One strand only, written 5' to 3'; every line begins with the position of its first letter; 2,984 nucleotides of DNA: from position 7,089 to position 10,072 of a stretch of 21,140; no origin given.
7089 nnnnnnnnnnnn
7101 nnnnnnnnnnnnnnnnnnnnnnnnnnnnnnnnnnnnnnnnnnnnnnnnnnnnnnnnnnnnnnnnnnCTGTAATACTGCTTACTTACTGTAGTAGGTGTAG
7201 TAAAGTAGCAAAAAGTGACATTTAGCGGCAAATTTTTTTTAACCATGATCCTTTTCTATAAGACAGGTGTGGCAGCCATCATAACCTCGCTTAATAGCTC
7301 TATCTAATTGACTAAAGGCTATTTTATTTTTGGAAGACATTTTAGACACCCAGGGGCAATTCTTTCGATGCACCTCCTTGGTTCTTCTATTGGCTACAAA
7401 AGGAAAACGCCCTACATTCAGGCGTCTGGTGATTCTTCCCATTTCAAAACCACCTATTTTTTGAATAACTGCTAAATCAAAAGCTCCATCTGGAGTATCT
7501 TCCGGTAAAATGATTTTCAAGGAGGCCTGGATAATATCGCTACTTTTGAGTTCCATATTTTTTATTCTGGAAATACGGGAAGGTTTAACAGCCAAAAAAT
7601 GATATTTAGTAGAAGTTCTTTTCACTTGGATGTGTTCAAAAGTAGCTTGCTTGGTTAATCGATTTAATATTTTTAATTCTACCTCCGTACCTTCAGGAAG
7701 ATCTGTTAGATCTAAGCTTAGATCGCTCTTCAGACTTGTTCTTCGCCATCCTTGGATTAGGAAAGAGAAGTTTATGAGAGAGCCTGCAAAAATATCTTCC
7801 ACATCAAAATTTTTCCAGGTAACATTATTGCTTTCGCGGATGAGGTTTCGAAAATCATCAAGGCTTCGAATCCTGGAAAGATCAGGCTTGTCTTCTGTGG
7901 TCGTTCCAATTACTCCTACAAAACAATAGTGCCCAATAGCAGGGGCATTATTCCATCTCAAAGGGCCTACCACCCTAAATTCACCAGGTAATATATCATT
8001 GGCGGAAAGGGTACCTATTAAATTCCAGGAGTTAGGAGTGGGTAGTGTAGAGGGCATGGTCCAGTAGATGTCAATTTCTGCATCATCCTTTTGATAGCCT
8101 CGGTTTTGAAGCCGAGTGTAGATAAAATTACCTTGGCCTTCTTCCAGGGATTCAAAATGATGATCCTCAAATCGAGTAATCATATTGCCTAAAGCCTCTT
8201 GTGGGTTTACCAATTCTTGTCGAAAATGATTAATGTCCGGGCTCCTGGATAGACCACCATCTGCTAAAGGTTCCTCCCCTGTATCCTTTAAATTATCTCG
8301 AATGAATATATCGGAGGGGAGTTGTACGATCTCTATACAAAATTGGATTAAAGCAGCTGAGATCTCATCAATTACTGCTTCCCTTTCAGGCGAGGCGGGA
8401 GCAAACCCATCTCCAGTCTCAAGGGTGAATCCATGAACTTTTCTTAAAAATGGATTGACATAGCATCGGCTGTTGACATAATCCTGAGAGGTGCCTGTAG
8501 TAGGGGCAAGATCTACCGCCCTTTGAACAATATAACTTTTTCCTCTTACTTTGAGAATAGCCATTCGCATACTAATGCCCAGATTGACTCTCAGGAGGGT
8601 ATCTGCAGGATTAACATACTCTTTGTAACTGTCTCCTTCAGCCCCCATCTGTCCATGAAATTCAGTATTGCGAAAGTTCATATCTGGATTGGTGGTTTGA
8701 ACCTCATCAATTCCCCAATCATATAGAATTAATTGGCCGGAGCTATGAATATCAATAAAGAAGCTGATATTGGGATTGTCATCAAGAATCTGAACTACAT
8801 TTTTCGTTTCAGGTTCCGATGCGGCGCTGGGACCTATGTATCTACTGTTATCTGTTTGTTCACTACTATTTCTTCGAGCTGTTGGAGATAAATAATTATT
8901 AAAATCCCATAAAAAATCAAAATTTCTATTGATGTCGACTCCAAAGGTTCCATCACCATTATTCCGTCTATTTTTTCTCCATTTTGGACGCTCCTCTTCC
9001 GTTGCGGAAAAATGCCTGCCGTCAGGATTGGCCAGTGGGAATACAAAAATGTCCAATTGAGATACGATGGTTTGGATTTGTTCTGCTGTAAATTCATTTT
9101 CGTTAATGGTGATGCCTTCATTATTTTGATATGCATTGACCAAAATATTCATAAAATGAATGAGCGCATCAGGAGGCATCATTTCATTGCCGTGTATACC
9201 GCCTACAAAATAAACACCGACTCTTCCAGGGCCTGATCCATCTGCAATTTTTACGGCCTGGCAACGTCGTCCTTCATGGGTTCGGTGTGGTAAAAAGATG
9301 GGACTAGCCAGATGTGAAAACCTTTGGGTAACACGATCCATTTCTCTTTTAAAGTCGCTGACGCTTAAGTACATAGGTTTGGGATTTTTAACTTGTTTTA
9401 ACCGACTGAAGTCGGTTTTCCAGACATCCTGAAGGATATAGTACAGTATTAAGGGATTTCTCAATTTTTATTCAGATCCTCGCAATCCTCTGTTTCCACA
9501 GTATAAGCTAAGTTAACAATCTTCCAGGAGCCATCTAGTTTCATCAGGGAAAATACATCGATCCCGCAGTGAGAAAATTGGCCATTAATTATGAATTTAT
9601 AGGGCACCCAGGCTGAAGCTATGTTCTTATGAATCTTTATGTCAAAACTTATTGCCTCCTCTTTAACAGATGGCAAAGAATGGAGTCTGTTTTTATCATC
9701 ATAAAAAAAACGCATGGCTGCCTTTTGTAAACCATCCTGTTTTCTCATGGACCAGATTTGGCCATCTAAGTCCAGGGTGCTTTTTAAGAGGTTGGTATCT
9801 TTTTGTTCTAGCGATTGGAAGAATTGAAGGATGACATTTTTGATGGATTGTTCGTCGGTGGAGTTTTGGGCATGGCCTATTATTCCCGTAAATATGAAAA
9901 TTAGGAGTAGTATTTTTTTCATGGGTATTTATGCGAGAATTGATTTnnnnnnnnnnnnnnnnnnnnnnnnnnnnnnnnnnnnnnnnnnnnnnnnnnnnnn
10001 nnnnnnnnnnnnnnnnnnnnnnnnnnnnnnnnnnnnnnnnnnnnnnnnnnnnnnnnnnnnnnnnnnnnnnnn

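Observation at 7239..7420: M14 carboxypeptidase with a C-terminal tail resembling the Ada zinc-binding (methylphosphotriester-repair) domain, with His replacing the first Cys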

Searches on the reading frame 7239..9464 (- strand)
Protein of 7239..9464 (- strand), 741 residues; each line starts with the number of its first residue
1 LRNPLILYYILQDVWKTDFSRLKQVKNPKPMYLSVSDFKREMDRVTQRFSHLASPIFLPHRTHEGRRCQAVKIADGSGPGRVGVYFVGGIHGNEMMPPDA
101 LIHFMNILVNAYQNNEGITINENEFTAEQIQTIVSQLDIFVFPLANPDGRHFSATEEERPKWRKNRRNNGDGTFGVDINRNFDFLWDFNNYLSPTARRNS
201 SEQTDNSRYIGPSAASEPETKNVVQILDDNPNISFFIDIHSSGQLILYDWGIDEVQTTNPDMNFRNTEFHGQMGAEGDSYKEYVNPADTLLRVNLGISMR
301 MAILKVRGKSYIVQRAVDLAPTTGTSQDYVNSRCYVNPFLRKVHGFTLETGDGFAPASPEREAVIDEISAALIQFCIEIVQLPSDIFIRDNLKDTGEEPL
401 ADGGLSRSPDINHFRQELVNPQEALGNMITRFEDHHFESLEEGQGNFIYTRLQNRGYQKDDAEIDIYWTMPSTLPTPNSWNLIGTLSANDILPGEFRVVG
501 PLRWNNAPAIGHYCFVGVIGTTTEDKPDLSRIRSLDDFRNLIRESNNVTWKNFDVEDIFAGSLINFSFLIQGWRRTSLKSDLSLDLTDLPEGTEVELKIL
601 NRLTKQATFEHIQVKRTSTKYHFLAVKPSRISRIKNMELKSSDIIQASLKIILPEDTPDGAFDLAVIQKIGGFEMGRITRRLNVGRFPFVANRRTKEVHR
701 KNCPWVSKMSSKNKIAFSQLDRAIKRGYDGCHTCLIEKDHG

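Call 3: search_protein_families(library=pfam, proteins=[window:7239-9464:-], max_evalue=1)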
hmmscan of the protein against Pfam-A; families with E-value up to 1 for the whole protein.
window:7239-9464:- (741 aa): 3 families
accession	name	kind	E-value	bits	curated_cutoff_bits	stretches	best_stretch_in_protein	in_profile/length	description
PF00246.29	Peptidase_M14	-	1.1e-47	163.5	21.6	1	41-352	4-263/286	Zinc carboxypeptidase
PF24827.1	AstE_AspA_cat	-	0.21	11.5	25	1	84-111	5-32/192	Succinylglutamate desuccinylase/Aspartoacylase catalytic domain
PF09662.15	Phenyl_P_gamma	-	0.23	12.1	25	1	584-622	8-48/83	Phenylphosphate carboxylase gamma subunit (Phenyl_P_gamma)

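Call 5: find_homologous_proteins(query=window:7239-9464:-)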
Query window:7239-9464:- (741 aa): 2366 proteins with E <= 0.001 among 8000 candidates; the best 120 are listed.
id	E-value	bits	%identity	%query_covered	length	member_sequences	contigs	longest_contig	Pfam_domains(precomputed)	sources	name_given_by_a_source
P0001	0.0e+0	1655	100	96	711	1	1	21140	PF00246.30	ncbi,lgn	-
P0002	3.4e-272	923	56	96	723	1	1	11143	PF00246.30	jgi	-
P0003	3.6e-272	923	56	96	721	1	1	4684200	PF00246.30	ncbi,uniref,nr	ncbi:M14 family zinc carboxypeptidase [Flavivirga abyssicola]|uniref:M14 family zinc carboxypeptidas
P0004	1.3e-256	872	54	96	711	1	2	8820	PF00246.30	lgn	-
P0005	1.4e-254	865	54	96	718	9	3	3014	PF00246.30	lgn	-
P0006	4.0e-247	840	51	96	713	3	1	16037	PF00246.30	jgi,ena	-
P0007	3.7e-241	821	51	96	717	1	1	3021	PF00246.30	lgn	-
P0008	8.7e-240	816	52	94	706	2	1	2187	PF00246.30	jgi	jgi:carboxypeptidase T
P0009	1.5e-235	802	50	96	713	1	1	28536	PF00246.30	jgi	jgi:murein tripeptide amidase MpaA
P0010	3.8e-231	787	49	96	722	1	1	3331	PF00246.30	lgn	-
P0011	9.1e-225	766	48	96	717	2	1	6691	PF00246.30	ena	-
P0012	3.6e-224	764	49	96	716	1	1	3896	PF00246.30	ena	-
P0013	1.1e-221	756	47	96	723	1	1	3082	PF00246.30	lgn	-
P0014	1.2e-219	749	47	96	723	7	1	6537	PF00246.30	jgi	jgi:murein tripeptide amidase MpaA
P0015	5.1e-216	737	47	96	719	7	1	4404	PF00246.30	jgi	jgi:carboxypeptidase T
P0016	5.7e-208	711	42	99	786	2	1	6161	PF00246.30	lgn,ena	-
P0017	1.9e-190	653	42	83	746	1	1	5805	PF00246.30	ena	-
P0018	1.1e-186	640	53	72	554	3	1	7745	PF00246.30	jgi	-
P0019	6.1e-179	615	50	73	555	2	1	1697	PF00246.30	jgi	jgi:hypothetical protein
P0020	9.0e-177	608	49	77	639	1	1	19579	PF00246.30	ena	-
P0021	5.2e-130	453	36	95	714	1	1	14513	PF00246.30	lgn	-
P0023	2.7e-127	444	35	95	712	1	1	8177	PF00246.30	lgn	-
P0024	1.7e-126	441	36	95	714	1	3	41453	PF00246.30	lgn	-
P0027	3.9e-125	437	54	48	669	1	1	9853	PF18626.8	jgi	jgi:hypothetical protein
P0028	6.1e-124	433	38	88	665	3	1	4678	PF00246.30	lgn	-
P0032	2.2e-119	418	35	89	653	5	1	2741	PF00246.30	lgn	-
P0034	4.6e-118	414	35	95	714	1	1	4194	PF00246.30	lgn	-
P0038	2.1e-115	405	40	71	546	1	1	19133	PF00246.30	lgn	-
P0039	3.1e-114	401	52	48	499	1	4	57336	PF00246.30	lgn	-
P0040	1.7e-113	398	53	48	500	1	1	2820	PF00246.30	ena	-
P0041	1.1e-111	392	37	77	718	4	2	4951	PF00246.30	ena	-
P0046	2.0e-104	368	44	57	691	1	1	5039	PF00246.30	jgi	jgi:murein tripeptide amidase MpaA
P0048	1.5e-99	352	38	73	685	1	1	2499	PF00246.30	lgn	-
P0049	2.4e-99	352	37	77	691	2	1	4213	PF00246.30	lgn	-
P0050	2.9e-99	351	38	73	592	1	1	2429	PF00246.30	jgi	-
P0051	1.0e-97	346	49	47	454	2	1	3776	PF00246.30,PF24249.2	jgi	-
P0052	1.2e-97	346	50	45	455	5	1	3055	PF00246.30,PF24249.2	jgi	jgi:carboxypeptidase T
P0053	1.8e-97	345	35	81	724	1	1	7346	PF00246.30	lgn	-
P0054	6.8e-96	340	47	47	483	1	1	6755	PF00246.30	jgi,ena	-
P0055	2.3e-95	338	35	78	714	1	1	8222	PF00246.30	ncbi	-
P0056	1.5e-94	336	50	43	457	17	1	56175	PF00246.30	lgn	-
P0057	1.7e-94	336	35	78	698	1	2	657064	PF00246.30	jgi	jgi:carboxypeptidase T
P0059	9.0e-94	333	36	74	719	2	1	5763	PF00246.30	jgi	jgi:carboxypeptidase T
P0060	3.1e-93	331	36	77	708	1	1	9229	PF00246.30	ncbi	-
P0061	6.3e-93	330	43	54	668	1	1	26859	PF00246.30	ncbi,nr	ncbi:MAG: hypothetical protein HY821_00040 [Acidobacteria bacterium]|nr:hypothetical protein [Acidob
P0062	7.2e-92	327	47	47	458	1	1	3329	PF00246.30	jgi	jgi:carboxypeptidase T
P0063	1.8e-91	326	50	43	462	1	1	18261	PF00246.30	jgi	jgi:carboxypeptidase T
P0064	2.5e-91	325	49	45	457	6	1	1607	PF00246.30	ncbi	-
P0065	6.5e-91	324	50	43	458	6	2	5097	PF00246.30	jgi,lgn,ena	-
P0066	1.8e-90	322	49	43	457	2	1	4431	PF00246.30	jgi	jgi:carboxypeptidase T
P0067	2.4e-90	322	44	47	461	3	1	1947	PF00246.30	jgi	-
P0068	3.1e-90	322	47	47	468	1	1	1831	PF00246.30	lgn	-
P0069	3.4e-90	321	47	47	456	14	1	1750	PF00246.30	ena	-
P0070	4.4e-90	321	48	44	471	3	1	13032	PF00246.30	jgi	jgi:murein tripeptide amidase MpaA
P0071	5.1e-90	321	35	73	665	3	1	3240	PF00246.30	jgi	jgi:murein tripeptide amidase MpaA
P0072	6.4e-90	321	45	47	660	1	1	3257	PF00246.30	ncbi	-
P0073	3.8e-89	318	47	47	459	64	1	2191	PF00246.30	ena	-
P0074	4.1e-89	318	47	44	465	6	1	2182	PF00246.30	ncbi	ncbi:MAG: M14 family metallopeptidase [Candidatus Nitrosocosmicus sp.]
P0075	4.3e-89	318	45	47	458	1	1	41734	PF00246.30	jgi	jgi:murein tripeptide amidase MpaA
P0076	6.2e-89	317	49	43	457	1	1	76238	PF00246.30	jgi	jgi:murein tripeptide amidase MpaA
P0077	9.0e-89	317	45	47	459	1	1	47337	PF00246.30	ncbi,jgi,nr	ncbi:MAG TPA: M14 family metallopeptidase [Pyrinomonadaceae bacterium]|jgi:murein tripeptide amidase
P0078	1.3e-88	316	46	47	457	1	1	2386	PF00246.30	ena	-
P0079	1.5e-88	316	46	50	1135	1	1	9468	PF00246.30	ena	-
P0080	1.6e-88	316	48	43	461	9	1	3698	PF00246.30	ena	-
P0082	2.3e-88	315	45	47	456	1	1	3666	PF00246.30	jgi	jgi:murein tripeptide amidase MpaA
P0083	2.4e-88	315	47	44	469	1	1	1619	PF00246.30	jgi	-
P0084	3.3e-88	315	48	43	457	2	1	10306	PF00246.30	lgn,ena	-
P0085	3.9e-88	315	47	43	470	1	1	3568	PF00246.30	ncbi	-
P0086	7.0e-88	314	46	47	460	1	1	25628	PF00246.30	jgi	jgi:carboxypeptidase T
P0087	8.4e-88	314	46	47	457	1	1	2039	PF00246.30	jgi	jgi:carboxypeptidase T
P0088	9.0e-88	313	44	48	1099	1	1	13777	PF00246.30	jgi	jgi:murein tripeptide amidase MpaA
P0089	1.1e-87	313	45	47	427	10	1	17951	PF00246.30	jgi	jgi:carboxypeptidase T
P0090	1.3e-87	313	44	47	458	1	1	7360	PF00246.30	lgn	-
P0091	1.3e-87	313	46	47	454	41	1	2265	PF00246.30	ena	-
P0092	1.4e-87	313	48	43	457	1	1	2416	PF00246.30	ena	-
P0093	1.5e-87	313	49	43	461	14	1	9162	PF00246.30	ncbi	-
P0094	2.2e-87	312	34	73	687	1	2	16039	PF00246.30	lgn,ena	-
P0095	2.3e-87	312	44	47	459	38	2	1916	PF00246.30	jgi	-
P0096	2.5e-87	312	47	44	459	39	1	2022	PF00246.30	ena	-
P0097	2.7e-87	312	47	47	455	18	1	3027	PF00246.30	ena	-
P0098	3.0e-87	312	45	47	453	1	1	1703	PF00246.30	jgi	jgi:carboxypeptidase T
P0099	3.8e-87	311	48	43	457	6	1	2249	PF00246.30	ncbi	-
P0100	4.2e-87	311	46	47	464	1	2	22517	PF00246.30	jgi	jgi:carboxypeptidase T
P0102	5.5e-87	311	45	49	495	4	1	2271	PF00246.30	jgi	-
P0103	6.0e-87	311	47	44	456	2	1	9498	PF00246.30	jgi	jgi:murein tripeptide amidase MpaA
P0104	7.2e-87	310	47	47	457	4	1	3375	PF00246.30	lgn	-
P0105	7.7e-87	310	45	47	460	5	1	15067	PF00246.30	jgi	jgi:carboxypeptidase T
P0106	1.0e-86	310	45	49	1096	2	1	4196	PF00246.30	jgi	jgi:hypothetical protein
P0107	1.5e-86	309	44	47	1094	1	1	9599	PF00246.30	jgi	jgi:murein tripeptide amidase MpaA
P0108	1.8e-86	309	47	44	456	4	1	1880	PF00246.30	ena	-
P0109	2.0e-86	309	47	44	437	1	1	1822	PF00246.30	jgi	jgi:murein tripeptide amidase MpaA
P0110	2.3e-86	309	47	44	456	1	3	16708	PF00246.30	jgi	jgi:murein tripeptide amidase MpaA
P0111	2.4e-86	309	47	43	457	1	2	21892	PF00246.30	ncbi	-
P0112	2.6e-86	309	46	47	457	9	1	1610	PF00246.30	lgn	-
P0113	2.9e-86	308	46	45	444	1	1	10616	PF00246.30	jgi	jgi:murein tripeptide amidase MpaA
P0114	3.2e-86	308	46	47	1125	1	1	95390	PF00246.30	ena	-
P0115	3.4e-86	308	47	47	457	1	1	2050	PF00246.30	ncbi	-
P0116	3.7e-86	308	48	43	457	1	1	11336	PF00246.30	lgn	-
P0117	4.7e-86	308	41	57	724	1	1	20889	PF00246.30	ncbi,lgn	-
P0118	4.8e-86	308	48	43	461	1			PF00246.30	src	-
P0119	5.5e-86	308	44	47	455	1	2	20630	PF00246.30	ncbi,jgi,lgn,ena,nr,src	ncbi:MAG TPA: M14 family metallopeptidase [Terriglobia bacterium]|nr:M14 family metallopeptidase [Te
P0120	6.2e-86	307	44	48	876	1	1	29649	PF00246.30,PF01833.31,PF20144.6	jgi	jgi:murein tripeptide amidase MpaA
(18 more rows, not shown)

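Call 8: search_protein_families(library=ncbifam, proteins=[window:7239-9374:-], max_evalue=1)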
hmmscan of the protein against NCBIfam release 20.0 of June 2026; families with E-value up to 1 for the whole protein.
window:7239-9374:- (711 aa): 1 family
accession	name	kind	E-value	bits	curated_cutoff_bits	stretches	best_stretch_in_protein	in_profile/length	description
NF007897.0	PRK10602.1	equivalog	0.049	12.6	157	1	144-199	93-147/237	murein tripeptide amidase MpaA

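Call 9: search_protein_families(library=padloc, proteins=[window:7239-9374:-], max_evalue=1)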
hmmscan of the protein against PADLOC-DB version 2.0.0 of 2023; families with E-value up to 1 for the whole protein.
window:7239-9374:- (711 aa): 0 families

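Call 20: find_encoding_contigs(protein=P0003, flank=8000, max_places=3)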
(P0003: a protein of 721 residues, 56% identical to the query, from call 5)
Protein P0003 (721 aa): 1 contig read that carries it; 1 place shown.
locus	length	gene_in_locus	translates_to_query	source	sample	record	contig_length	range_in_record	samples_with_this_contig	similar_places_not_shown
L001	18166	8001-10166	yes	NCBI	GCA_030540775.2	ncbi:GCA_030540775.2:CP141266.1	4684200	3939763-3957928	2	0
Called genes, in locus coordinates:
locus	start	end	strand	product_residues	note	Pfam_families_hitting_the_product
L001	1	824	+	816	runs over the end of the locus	PF02190:LON_substr_bdg, PF08298:AAA_PrkA (faint), PF13401:AAA_22 (weak), PF00004:AAA, PF07728:AAA_5, PF22667:Lon_lid, PF05362:Lon_C, PF13541:ChlI (weak)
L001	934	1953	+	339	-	-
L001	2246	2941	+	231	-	PF02224:Cytidylate_kin, PF13189:Cytidylate_kin2 (weak), PF13238:AAA_18 (faint)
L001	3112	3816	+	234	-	PF04784:DUF547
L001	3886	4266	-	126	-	PF01476:LysM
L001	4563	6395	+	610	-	PF17092:PCB_OB (faint), PF00575:S1, PF21710:Spt6_S1 (faint), PF00575:S1, PF23459:S1_RRP5 (weak), PF00575:S1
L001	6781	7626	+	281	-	-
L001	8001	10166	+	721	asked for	PF00246:Peptidase_M14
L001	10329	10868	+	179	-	PF00156:Pribosyltran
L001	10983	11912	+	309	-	PF02729:OTCace_N, PF00185:OTCace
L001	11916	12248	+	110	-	-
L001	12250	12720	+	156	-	PF11695:DUF3291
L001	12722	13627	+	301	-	PF13691:Lactamase_B_4 (weak), PF23023:Anti-Pycsar_Apyc1, PF00753:Lactamase_B, PF12706:Lactamase_B_2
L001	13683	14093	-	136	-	-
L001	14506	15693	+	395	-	PF01609:DDE_Tnp_1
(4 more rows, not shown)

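Call 21: find_encoding_contigs(protein=P0027, flank=8000, max_places=2)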
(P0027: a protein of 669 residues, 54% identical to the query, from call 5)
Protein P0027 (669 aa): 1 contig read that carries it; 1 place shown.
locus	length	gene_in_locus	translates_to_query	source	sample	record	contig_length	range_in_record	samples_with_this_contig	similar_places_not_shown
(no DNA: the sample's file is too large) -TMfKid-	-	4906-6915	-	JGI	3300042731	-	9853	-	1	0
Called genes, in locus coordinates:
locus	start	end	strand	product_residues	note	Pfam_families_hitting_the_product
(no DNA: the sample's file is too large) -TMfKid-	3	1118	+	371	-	?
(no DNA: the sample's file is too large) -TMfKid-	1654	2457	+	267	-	-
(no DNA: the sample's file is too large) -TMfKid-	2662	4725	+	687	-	-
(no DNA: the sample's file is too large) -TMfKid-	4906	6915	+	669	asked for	PF18626:Gln_deamidase_2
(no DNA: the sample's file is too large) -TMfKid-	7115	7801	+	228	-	-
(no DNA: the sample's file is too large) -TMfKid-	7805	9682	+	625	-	PF01650:Peptidase_C13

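Call 22: find_encoding_contigs(protein=P0009, flank=8000, max_places=2)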
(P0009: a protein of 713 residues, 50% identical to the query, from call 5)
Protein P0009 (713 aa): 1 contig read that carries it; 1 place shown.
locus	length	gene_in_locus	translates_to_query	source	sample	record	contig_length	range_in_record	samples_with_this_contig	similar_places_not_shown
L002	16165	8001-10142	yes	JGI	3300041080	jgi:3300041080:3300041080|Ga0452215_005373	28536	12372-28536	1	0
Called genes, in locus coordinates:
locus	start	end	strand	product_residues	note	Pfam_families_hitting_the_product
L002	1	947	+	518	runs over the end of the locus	PF00111:Fer2, PF17651:Raco_middle, PF14574:RACo_C_ter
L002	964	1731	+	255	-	PF00005:ABC_tran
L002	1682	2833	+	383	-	PF00266:Aminotran_5, PF01041:DegT_DnrJ_EryC1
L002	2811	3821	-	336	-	PF04055:Radical_SAM, PF13353:Fer4_12 (weak)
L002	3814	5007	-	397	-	PF06050:HGD-D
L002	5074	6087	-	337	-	PF01209:Ubie_methyltran (weak), PF13489:Methyltransf_23, PF08241:Methyltransf_11, PF08242:Methyltransf_12, PF13649:Methyltransf_25, PF13847:Methyltransf_31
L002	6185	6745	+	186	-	PF04893:Yip1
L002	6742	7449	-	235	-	PF02663:FmdE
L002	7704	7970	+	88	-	-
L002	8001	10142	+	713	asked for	PF00246:Peptidase_M14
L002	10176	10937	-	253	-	PF00528:BPD_transp_1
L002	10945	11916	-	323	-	PF13379:NMT1_2, PF04069:OpuAC (faint), PF09084:NMT1, PF16868:NMT1_3 (weak), PF12974:Phosphonate-bd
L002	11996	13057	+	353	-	PF04055:Radical_SAM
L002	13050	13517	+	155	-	-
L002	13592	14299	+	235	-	-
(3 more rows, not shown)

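Call 69: list_cluster_members(proteins=[P0001, P0133, P0207])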
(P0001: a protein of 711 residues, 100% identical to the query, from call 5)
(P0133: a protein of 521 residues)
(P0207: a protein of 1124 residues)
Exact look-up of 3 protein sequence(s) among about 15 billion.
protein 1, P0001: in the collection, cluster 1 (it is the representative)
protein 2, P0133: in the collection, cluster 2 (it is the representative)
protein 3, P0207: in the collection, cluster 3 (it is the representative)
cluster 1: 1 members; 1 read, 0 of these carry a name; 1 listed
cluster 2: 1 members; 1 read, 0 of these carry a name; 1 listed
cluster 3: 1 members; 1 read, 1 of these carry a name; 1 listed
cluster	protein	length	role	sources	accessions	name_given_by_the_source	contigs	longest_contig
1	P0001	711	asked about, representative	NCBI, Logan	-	-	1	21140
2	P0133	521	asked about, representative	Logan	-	-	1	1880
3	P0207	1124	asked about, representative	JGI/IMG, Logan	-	subtilisin family serine protease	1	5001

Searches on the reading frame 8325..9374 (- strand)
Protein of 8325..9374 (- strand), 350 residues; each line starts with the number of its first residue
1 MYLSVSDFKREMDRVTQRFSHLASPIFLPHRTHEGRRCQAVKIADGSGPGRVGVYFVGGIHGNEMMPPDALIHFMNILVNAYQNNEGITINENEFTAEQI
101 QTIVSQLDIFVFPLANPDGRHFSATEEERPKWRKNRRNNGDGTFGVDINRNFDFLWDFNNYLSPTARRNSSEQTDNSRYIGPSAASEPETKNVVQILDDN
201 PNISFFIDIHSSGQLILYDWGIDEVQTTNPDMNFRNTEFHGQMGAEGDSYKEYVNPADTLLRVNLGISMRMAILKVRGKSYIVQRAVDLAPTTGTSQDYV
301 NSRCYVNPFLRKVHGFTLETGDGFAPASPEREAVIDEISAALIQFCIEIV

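Call 78: search_solved_structures(query=window:8325-9374:-, max_evalue=0.00001)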
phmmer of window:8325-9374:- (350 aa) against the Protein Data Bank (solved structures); distinct sequences matched with E-value up to 0.00001: 48.
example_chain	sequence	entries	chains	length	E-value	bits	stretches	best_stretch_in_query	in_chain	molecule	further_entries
2pcu_A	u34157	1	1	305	1.2e-22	83.9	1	2-223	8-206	Carboxypeptidase A4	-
2bo9_A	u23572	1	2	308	1.3e-22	83.9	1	2-223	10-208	CARBOXYPEPTIDASE A4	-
4a94_A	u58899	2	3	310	1.3e-22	83.9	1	2-223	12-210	CARBOXYPEPTIDASE A4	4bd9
2boa_A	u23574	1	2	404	2.7e-22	82.8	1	2-224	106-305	CARBOXYPEPTIDASE A4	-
5mrv_A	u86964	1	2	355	4.5e-17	65.6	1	10-232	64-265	Carboxypeptidase O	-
1dtd_A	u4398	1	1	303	6.8e-17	65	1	2-222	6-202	CARBOXYPEPTIDASE A2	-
7eqx_C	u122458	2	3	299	7.8e-17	64.8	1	3-222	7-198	Carboxypeptidase B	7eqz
1aye_A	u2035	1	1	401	9.8e-17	64.5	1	2-222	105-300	PROCARBOXYPEPTIDASE A2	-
3fju_A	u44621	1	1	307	1.7e-16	63.7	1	12-223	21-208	Carboxypeptidase A1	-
6i6z_A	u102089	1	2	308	1.7e-16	63.7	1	12-223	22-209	Carboxypeptidase A1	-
2v77_A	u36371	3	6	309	1.7e-16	63.7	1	12-223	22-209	CARBOXYPEPTIDASE A1 | HUMAN CARBOXYPEPTIDASE A1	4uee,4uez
5om9_A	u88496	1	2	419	4e-16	62.5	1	12-223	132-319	Carboxypeptidase A1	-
2c1c_A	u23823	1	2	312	3.4e-15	59.5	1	12-225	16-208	CARBOXYPEPTIDASE B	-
3fvl_A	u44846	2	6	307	2.7e-14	56.5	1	12-224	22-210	Carboxypeptidase A1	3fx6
1hdq_A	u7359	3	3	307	2.7e-14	56.5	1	12-224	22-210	CARBOXYPEPTIDASE A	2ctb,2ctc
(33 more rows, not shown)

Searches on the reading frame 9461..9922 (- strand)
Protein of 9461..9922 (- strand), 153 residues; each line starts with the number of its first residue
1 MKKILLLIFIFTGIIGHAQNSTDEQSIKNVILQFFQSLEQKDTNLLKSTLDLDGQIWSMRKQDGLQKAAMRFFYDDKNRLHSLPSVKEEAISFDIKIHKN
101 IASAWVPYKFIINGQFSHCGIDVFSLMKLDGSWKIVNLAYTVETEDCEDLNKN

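Call 3: search_protein_families(library=pfam, proteins=[window:9461-9922:-], max_evalue=1)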
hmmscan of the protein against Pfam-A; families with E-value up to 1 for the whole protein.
window:9461-9922:- (153 aa): 2 families
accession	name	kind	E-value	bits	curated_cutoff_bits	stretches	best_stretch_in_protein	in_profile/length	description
PF12893.14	Lumazine_bd_2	-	2.1e-06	28.9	22.1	1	23-140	2-115/116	Putative lumazine-binding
PF12679.13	ABC2_membrane_2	-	0.19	11.3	27.2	1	3-73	16-71/283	ABC-2 family transporter protein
